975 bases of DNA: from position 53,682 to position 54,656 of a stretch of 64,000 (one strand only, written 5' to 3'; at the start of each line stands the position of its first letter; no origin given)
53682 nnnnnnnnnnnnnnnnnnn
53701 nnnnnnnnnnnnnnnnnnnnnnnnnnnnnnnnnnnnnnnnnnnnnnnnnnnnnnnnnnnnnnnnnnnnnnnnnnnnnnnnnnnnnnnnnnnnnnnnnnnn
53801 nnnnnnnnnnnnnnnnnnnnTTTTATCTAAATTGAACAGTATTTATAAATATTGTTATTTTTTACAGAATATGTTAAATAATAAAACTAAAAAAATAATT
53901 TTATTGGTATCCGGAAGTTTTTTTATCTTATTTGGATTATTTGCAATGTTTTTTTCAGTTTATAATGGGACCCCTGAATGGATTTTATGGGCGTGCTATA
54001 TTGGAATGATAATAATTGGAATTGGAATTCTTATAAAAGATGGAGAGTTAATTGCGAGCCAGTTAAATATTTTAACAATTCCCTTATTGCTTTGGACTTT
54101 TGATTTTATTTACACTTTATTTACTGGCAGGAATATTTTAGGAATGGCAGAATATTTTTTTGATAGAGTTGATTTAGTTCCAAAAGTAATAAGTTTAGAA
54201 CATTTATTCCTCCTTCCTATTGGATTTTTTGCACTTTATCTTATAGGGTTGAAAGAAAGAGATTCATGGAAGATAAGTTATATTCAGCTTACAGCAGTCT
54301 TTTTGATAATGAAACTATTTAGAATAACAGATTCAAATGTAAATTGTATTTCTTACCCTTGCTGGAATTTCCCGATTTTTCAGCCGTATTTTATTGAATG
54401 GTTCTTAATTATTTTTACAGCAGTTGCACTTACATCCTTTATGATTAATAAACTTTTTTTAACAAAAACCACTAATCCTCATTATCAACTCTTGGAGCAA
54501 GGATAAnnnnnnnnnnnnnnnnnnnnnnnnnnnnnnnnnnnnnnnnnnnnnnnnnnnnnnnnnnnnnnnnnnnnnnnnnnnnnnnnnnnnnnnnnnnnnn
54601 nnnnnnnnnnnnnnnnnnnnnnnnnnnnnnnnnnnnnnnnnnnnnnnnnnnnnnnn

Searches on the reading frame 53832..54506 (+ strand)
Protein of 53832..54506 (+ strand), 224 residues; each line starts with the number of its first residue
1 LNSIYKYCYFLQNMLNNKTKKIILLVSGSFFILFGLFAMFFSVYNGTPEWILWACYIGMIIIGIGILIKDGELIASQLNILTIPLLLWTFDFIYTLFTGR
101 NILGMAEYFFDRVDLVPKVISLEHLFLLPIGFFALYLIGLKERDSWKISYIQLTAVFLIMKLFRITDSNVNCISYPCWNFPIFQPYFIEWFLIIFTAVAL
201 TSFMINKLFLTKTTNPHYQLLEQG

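Call 43: search_protein_families(library=pfam, proteins=[window:53832-54506:+], max_evalue=0.05)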
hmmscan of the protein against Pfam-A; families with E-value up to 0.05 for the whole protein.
window:53832-54506:+ (224 aa): 1 family
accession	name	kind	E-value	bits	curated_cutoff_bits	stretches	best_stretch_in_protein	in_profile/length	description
PF03203.19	MerC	-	0.014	16.4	27.6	0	26-75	41-88/108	MerC mercury resistance protein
